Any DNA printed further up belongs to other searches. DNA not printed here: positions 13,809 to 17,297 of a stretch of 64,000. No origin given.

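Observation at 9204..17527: Compact class II lanthipeptide operon: lanA - lanM - lanT(C39-ABC) - ECF sigma - TPR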

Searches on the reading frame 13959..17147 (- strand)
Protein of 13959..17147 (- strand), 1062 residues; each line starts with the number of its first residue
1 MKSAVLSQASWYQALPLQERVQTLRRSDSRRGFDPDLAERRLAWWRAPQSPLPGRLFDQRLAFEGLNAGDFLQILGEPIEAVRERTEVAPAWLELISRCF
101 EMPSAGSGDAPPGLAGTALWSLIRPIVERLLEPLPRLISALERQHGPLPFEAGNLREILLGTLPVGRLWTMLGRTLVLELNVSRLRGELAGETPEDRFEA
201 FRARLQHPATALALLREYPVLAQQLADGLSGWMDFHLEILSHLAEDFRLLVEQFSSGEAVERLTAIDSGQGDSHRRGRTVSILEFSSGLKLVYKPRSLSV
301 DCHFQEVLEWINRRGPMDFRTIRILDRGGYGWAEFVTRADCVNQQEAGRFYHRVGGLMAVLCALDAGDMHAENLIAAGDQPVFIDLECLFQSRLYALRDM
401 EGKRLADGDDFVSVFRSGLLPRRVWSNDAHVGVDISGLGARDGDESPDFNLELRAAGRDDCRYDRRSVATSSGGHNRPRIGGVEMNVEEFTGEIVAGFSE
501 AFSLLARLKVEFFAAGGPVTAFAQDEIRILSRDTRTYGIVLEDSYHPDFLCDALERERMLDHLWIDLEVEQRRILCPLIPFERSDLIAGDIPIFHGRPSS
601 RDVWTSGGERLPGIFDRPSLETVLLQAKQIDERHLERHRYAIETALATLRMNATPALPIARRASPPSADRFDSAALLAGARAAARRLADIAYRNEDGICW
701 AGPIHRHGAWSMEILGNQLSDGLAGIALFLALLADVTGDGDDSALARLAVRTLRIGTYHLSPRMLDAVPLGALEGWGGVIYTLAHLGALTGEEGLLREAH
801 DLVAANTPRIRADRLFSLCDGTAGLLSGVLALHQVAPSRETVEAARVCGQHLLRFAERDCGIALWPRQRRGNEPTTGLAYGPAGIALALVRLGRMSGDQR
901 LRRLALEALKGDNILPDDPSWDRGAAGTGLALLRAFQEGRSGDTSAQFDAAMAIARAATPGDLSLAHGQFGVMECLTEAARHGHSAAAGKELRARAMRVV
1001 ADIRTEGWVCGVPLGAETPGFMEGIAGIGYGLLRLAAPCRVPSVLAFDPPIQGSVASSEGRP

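Call 5: search_protein_families(library=pfam, proteins=[window:13959-17147:-], max_evalue=0.01)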
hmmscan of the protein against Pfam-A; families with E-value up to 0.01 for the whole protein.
window:13959-17147:- (1062 aa): 2 families
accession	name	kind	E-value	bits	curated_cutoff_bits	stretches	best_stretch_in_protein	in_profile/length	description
PF13575.12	DUF4135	-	8.1e-113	377.8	29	1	218-595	1-376/378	Domain of unknown function (DUF4135)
PF05147.19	LANC_like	-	9.5e-34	116.9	23.2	1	714-1045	2-349/350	Lanthionine synthetase C-like protein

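Call 6: search_protein_families(library=ncbifam, proteins=[window:13959-17147:-], max_evalue=0.01)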
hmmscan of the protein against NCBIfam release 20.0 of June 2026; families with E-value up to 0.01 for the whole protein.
window:13959-17147:- (1062 aa): 3 families
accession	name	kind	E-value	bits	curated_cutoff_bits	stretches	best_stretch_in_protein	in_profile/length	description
TIGR03897.1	lanti_2_LanM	subfamily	1.4e-215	718.1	304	1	125-1038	5-932/932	type 2 lanthipeptide synthetase LanM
NF038150.1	lanthi_synth_IV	equivalog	3.3e-15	55.5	650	2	811-908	659-755/851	class IV lanthionine synthetase LanL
NF038151.1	lanthi_synth_III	equivalog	1.5e-14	53.4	575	2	816-994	603-791/833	class III lanthionine synthetase LanKC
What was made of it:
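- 13959..17147 (-): lanM, 1062 aa, a class II synthetase-type enzyme. TIGR03897 718 bits (call 6).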

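Call 14: find_related_loci(query=window:13959-17147:-, collection=genome_contigs, flank=10000)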
Query window:13959-17147:- (1062 aa) in genome_contigs; peptide patterns used: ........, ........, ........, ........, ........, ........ (x = any residue, [..] = any of these).
22 stretches matched a pattern, but none encodes a relative of the query by tblastn (E <= 1e-3).
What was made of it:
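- Tried and rejected: A genome_contigs scan with LanM found no relative (call 14), so the source genome or species is not in that collection.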

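Call 15: find_homologous_proteins(query=window:13959-17147:-, max_evalue=1e-20)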
Query window:13959-17147:- (1062 aa): 833 proteins with E <= 1e-20 among 8000 candidates; the best 120 are listed.
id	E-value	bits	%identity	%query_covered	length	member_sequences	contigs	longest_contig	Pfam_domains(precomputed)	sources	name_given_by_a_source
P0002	0.0e+0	2399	100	100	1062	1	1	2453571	PF13575.13,PF05147.20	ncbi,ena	-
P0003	1.6e-230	786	41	99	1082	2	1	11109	PF13575.13,PF05147.20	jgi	jgi:type 2 lantibiotic biosynthesis protein LanM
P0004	9.2e-222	757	39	100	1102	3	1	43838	PF13575.13,PF05147.20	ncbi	-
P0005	1.6e-220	753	38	100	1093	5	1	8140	PF13575.13,PF05147.20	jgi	-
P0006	1.3e-219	750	39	98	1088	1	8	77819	PF13575.13,PF05147.20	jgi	jgi:type 2 lantibiotic biosynthesis protein LanM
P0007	4.7e-219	748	39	99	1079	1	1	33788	PF13575.13,PF05147.20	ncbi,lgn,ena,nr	ncbi:MAG TPA: type 2 lanthipeptide synthetase LanM family protein [Pyrinomonadaceae bacterium]|nr:ty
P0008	2.0e-218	746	40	99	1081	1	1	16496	PF13575.13,PF05147.20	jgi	jgi:type 2 lantibiotic biosynthesis protein LanM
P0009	6.6e-218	744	39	99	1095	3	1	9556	PF13575.13,PF05147.20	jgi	jgi:type 2 lantibiotic biosynthesis protein LanM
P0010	3.4e-217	742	39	99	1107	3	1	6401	PF13575.13,PF05147.20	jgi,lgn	jgi:type 2 lantibiotic biosynthesis protein LanM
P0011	5.1e-217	741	39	99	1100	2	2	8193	PF13575.13,PF05147.20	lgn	-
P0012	1.3e-216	740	40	98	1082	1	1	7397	PF13575.13,PF05147.20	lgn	-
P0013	3.0e-216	739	39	99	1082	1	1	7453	PF13575.13,PF05147.20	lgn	-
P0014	6.5e-216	738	38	99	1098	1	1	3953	PF13575.13,PF05147.20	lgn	-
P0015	7.5e-216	737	39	99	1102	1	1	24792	PF13575.13,PF05147.20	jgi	jgi:type 2 lantibiotic biosynthesis protein LanM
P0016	1.1e-215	737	38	98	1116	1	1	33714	PF13575.13,PF05147.20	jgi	jgi:type 2 lantibiotic biosynthesis protein LanM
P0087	3.8e-201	689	40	95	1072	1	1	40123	PF13575.13,PF05147.20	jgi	jgi:type 2 lantibiotic biosynthesis protein LanM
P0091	1.7e-200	687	38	99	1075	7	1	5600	PF13575.13,PF05147.20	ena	-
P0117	1.3e-195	670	38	95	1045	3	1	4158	PF13575.13,PF05147.20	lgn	-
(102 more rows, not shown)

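Call 16: search_solved_structures(query=window:13959-17147:-, show_alignments=3, max_evalue=0.001)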
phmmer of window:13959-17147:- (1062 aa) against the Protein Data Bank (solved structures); distinct sequences matched with E-value up to 0.001: 2.
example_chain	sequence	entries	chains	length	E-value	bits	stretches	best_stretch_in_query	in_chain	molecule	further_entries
6st5_A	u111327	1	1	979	1.4e-92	314.3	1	125-1050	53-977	LicM2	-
5dzt_A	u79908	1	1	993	1.1e-45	159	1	167-737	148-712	CylM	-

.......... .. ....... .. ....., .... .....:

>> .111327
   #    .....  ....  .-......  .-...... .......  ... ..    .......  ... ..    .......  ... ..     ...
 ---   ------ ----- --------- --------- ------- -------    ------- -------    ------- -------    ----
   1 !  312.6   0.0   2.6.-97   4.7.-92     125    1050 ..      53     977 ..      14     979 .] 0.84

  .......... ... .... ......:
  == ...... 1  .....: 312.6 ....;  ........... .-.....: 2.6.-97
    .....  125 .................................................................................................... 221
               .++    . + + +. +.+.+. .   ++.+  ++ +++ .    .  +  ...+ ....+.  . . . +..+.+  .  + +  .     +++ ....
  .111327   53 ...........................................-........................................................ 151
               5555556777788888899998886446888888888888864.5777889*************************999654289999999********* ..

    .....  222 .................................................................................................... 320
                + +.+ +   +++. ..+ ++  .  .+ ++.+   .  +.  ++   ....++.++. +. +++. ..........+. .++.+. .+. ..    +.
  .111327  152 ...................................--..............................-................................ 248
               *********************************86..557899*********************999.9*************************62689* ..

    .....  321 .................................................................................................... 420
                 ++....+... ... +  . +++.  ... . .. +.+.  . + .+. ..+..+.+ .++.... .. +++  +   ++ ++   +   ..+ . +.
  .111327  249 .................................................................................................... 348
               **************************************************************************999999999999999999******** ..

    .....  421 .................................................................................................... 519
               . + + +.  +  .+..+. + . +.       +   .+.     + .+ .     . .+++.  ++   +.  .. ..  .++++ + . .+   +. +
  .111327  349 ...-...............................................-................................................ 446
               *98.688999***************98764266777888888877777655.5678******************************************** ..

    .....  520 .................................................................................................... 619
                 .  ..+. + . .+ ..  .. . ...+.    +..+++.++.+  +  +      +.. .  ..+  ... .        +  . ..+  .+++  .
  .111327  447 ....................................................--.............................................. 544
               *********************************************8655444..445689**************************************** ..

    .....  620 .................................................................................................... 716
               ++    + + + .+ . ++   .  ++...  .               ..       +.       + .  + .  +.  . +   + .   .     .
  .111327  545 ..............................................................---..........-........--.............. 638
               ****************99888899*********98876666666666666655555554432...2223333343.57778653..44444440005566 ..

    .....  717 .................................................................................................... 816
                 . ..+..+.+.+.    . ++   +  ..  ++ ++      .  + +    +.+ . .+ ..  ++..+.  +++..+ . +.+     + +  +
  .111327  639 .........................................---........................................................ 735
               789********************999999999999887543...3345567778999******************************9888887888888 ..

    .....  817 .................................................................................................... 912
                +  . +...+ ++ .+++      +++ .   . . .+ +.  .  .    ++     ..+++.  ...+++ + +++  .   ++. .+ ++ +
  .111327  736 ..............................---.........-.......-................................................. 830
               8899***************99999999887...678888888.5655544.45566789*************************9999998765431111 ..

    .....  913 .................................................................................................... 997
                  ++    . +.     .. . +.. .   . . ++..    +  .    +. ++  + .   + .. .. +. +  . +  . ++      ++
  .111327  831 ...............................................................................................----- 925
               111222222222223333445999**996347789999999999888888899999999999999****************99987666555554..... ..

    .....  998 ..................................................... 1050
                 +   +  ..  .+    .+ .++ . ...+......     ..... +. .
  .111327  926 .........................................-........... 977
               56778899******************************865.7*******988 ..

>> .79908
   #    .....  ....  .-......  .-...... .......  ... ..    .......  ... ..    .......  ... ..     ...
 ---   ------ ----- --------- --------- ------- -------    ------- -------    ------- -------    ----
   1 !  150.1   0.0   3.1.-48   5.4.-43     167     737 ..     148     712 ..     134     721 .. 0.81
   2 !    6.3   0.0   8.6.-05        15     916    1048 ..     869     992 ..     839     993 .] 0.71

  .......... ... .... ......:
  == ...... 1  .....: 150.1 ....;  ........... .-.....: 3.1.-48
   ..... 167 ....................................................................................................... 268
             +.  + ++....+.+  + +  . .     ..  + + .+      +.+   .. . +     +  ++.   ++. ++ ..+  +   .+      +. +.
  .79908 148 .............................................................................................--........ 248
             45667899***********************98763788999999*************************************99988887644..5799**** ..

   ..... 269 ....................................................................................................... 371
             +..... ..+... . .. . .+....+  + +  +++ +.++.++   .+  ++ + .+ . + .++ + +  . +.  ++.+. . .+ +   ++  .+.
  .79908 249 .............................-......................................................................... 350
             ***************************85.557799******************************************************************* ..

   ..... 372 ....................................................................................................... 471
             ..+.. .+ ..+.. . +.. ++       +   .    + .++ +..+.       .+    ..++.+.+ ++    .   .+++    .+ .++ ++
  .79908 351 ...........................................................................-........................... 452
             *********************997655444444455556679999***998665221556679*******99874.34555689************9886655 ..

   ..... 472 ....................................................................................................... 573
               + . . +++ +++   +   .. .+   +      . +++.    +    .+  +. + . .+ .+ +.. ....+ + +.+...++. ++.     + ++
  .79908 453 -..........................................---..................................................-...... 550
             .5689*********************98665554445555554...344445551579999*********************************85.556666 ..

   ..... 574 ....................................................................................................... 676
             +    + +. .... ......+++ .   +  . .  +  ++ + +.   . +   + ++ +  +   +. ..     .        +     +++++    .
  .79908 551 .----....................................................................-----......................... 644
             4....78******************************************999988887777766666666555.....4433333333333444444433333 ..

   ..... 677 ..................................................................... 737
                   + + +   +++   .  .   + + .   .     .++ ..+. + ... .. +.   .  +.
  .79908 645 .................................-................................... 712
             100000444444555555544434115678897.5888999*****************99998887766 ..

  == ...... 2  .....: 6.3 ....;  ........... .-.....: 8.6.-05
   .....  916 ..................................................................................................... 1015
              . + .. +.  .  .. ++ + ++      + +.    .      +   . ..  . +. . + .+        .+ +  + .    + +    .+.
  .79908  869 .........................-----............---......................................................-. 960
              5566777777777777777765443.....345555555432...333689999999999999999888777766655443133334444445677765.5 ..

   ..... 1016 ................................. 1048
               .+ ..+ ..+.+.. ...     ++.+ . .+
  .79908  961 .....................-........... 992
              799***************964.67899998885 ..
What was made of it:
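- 13959..17147 (-): PDB hits LicM2 6st5 E 1e-92 and CylM 5dzt E 1e-45 (call 16).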

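Call 21: find_encoding_contigs(protein=P0002, flank=10000, max_places=6)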
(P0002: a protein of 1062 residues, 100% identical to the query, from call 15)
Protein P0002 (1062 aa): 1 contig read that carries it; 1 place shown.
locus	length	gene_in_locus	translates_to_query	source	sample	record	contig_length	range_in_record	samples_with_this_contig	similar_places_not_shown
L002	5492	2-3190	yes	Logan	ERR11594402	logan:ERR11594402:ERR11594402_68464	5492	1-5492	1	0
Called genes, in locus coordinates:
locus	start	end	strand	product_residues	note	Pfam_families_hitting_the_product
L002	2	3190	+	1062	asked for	PF13575:DUF4135, PF05147:LANC_like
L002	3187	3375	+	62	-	-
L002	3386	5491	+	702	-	?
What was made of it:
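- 13774..13962 (-): Small ORF of 62 aa with a basic, Pro-rich N-terminus and a C-terminal hydrophobic helix. Its ATG overlaps the lanM stop (ATGA) and it ends 10 nt before the lanT ATG. Candidate accessory or immunity peptide (inferred). Called as a gene in the Logan assembly (call 21).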

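Call 53: find_encoding_contigs(protein=P0087, flank=8000, max_places=2)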
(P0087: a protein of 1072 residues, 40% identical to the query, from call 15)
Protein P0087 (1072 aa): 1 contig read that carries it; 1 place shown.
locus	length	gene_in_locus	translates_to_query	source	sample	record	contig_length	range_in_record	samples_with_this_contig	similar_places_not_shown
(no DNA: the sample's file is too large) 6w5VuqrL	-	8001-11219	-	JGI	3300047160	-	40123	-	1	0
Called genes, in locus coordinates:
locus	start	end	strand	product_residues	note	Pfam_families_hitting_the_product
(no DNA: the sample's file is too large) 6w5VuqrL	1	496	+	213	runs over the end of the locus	PF07638:Sigma70_ECF (weak), PF08281:Sigma70_r4_2, PF04545:Sigma70_r4, PF13384:HTH_23 (weak)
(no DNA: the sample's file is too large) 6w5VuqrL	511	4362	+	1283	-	PF00069:Pkinase, PF07714:PK_Tyr_Ser-Thr, PF13428:TPR_14 (faint), PF12895:ANAPC3 (faint), PF23914:TPR_CcmH_CycH (faint), PF14559:TPR_19 (weak), PF13424:TPR_12 (weak), PF13432:TPR_16 (weak), +6 more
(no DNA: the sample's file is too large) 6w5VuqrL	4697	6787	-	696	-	PF05569:Peptidase_M56, PF00595:PDZ (weak), PF13180:PDZ_2, PF17820:PDZ_6 (faint)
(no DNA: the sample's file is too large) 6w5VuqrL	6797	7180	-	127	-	PF03965:Penicillinase_R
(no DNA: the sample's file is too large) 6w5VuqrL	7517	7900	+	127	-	-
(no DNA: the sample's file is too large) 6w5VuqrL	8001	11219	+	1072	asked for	PF13575:DUF4135, PF05147:LANC_like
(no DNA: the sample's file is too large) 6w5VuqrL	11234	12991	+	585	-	-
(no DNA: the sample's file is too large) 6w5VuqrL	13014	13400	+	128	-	-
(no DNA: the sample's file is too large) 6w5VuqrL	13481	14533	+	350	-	PF03301:Trp_dioxygenase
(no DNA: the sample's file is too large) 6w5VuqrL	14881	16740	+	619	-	PF17900:Peptidase_M1_N, PF01433:Peptidase_M1, PF09127:Leuk-A4-hydro_C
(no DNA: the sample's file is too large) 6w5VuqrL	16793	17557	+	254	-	PF00121:TIM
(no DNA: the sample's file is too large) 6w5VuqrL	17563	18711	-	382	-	PF10117:McrBC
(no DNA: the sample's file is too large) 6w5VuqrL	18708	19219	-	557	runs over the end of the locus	PF12799:LRR_4 (faint), PF27089:PRAME_C (faint)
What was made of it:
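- Another zinc-less LanM (P0087) lies 3.6 kb from a sigma plus kinase-TPR pair (call 53).
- Tried and rejected: The P0087 locus had no DNA (call 53).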
